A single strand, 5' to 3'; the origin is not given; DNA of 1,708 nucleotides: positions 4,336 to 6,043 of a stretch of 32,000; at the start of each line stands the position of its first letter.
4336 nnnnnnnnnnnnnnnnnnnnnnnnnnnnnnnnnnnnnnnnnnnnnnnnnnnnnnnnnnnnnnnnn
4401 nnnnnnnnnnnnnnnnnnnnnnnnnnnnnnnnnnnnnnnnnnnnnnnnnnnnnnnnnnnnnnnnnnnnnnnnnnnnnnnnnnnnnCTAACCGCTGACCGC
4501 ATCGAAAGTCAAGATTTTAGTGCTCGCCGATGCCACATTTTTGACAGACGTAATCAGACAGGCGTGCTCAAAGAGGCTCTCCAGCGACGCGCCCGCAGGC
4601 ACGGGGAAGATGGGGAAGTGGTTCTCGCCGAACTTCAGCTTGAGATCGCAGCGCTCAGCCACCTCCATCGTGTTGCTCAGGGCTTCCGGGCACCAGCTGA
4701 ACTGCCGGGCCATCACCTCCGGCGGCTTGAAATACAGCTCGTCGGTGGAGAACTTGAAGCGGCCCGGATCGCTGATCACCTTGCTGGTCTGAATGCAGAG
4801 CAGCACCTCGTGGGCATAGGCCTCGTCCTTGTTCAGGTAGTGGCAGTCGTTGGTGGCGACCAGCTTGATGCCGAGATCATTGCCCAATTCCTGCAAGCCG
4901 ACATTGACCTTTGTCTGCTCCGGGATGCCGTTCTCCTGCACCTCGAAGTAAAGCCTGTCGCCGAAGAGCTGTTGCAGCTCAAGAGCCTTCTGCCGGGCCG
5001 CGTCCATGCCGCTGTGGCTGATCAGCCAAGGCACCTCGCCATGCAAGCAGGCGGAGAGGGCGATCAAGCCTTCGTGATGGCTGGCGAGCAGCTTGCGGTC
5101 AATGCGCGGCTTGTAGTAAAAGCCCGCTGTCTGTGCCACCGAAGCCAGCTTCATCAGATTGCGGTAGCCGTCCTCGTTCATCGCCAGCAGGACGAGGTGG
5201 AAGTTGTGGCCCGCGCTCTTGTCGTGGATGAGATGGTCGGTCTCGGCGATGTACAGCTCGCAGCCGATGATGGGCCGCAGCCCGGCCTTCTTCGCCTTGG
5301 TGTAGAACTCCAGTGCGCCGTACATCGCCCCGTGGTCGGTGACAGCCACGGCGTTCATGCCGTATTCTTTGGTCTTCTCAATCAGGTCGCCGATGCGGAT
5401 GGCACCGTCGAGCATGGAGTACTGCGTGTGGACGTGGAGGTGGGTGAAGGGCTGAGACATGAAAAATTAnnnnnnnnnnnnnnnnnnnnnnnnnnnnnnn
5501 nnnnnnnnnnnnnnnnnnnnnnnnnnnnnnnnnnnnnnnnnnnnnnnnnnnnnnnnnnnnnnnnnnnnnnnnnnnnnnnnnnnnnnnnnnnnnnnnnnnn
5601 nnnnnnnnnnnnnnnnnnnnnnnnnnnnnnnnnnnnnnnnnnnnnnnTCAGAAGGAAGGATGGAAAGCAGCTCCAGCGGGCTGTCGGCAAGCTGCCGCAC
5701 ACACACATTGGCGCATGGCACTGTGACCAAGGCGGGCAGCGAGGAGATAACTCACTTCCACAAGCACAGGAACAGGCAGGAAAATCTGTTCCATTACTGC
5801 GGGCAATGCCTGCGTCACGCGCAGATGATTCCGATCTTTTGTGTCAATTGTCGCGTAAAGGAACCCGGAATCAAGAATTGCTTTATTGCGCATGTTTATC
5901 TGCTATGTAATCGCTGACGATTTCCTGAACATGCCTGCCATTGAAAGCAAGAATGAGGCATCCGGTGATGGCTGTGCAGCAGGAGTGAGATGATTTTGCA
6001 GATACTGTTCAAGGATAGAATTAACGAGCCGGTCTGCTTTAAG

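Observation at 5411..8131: Three dnaE/PHP-derived fragments interleaved with OLD and TA genes: a mosaic recombination hotspot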

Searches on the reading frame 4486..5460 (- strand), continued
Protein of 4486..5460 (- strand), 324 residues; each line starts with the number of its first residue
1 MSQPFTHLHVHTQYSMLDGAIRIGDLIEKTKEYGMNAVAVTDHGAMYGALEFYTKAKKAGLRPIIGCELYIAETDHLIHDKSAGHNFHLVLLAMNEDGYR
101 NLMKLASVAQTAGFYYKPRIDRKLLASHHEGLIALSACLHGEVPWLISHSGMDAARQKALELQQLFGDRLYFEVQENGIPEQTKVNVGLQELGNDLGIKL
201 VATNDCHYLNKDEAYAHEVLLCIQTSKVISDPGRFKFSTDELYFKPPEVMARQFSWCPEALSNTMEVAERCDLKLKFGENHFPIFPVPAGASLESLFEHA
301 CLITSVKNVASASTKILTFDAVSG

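Call 65: find_encoding_contigs(protein=P0138, flank=10000, max_places=2)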
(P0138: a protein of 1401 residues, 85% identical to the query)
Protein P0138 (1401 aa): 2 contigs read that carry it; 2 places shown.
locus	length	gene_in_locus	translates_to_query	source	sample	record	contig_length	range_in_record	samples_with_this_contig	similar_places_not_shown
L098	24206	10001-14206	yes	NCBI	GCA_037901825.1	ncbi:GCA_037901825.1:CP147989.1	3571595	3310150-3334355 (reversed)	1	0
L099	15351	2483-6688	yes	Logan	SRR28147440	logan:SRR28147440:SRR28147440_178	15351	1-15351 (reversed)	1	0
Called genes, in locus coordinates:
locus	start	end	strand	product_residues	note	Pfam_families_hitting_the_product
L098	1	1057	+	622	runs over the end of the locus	PF00920:ILVD_EDD_N, PF24877:ILV_EDD_C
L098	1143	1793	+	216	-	PF01081:Aldolase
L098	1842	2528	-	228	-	PF00149:Metallophos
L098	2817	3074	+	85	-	PF07704:PSK_trans_fac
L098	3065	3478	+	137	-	PF01850:PIN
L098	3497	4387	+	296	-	PF12784:PDDEXK_2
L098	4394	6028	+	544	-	PF01555:N6_N4_Mtase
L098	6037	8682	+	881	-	PF04851:ResIII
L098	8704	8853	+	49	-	PF14487:DarT (weak)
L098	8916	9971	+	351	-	PF01661:Macro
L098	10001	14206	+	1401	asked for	PF02811:PHP, PF07733:DNA_pol3_alpha, PF17657:DNA_pol3_finger, PF14890:Intein_splicing, PF14579:HHH_6, PF01336:tRNA_anti-codon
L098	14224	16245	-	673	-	PF00122:E1-E2_ATPase, PF00702:Hydrolase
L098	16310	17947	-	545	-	PF00890:FAD_binding_2, PF01134:GIDA (weak), PF03486:HI0933_like (faint), PF07992:Pyr_redox_2 (faint), PF12831:FAD_oxidored (weak), PF02910:Succ_DH_flav_C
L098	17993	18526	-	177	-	-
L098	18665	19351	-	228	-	PF00702:Hydrolase, PF12710:HAD, PF13419:HAD_2 (faint), PF08282:Hydrolase_3 (weak)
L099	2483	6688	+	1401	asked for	PF02811:PHP, PF07733:DNA_pol3_alpha, PF17657:DNA_pol3_finger, PF14890:Intein_splicing, PF14579:HHH_6, PF01336:tRNA_anti-codon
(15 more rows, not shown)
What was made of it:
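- On Defence island / hotspot: VapBC, type III R-M and DarTG upstream of dnaE in Electrothrix gigas (call 65).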

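Call 66: find_encoding_contigs(protein=P0131, flank=10000, max_places=2)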
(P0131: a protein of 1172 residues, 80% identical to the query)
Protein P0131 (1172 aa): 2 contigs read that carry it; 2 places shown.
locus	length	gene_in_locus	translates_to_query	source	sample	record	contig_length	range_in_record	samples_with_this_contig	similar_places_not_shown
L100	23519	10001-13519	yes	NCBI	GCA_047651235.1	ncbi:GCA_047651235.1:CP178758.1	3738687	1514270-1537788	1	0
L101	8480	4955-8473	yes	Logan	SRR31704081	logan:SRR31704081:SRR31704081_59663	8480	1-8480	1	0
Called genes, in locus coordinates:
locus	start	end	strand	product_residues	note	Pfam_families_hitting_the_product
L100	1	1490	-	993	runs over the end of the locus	PF08706:D5_N, PF19263:DUF5906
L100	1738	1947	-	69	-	PF05930:Phage_AlpA, PF12728:HTH_17 (faint)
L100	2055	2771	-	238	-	-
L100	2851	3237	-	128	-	-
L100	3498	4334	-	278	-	-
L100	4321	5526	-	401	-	PF13356:Arm-DNA-bind_3, PF22022:Phage_int_M, PF00589:Phage_integrase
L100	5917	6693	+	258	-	PF00753:Lactamase_B, PF23023:Anti-Pycsar_Apyc1, PF12706:Lactamase_B_2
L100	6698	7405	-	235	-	PF00696:AA_kinase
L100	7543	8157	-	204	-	PF00889:EF_TS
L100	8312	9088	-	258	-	PF00318:Ribosomal_S2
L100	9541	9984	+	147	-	PF07238:PilZ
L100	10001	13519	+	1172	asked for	PF02811:PHP, PF07733:DNA_pol3_alpha, PF17657:DNA_pol3_finger, PF14579:HHH_6, PF01336:tRNA_anti-codon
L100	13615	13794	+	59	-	-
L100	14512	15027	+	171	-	PF13546:DDE_5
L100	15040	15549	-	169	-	PF13358:DDE_3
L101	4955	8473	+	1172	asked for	PF02811:PHP, PF07733:DNA_pol3_alpha, PF17657:DNA_pol3_finger, PF14579:HHH_6, PF01336:tRNA_anti-codon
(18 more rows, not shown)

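Call 71: search_protein_families(library=pfam, proteins=[L007:2873-3946:+, L007:3903-5453:+, L007:5997-6425:+, L084:6753-7115:+, L084:8318-9034:+, L084:9317-9793:+, L001:1583-2812:+, L001:2823-4475:+, L001:6075-7988:+], max_evalue=0.01)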
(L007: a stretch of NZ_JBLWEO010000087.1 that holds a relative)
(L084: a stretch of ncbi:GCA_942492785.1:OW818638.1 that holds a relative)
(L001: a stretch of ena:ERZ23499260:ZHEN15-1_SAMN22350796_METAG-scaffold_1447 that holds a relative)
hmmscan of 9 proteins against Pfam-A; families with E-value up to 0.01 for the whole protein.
L007:2873-3946:+ (357 aa): 1 family
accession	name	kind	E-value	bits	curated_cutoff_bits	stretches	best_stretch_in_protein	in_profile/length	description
PF09545.15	RE_AccI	-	1e-112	377.2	22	1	24-347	24-353/366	AccI restriction endonuclease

L007:3903-5453:+ (516 aa): 3 families
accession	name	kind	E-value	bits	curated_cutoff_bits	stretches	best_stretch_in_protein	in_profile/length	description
PF07669.17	Eco57I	-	8.2e-11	42.7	25.3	1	94-212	51-171/171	Eco57I restriction-modification methylase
PF02384.22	N6_Mtase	-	1.7e-10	41.2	20.4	1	20-225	14-231/311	N-6 DNA Methylase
PF22837.1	M_Eco57I_C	-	7.8e-05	22.6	27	1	296-390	43-139/283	Type II methyltransferase M.Eco57I, C-terminal domain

L007:5997-6425:+ (142 aa): 0 families

L084:6753-7115:+ (120 aa): 0 families

L084:8318-9034:+ (238 aa): 0 families

L084:9317-9793:+ (158 aa): 0 families

L001:1583-2812:+ (409 aa): 0 families

L001:2823-4475:+ (550 aa): 0 families

L001:6075-7988:+ (637 aa): 1 family
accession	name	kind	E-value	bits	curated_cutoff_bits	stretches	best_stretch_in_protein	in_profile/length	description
PF04055.27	Radical_SAM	-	2.2e-06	28.4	29.5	1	240-337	3-91/166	Radical SAM superfamily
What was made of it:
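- On Defence island / hotspot: AccI endonuclease plus N6 methylase (call 71).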

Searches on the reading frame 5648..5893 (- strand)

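Call 7: search_protein_families(library=pfam, proteins=[window:5648-5893:-], max_evalue=0.01)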
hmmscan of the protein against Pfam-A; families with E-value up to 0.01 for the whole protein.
window:5648-5893:- (81 aa): 1 family
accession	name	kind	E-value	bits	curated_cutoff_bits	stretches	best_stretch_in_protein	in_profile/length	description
PF01850.27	PIN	-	0.0041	18.1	23.6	1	6-53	2-47/120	PIN domain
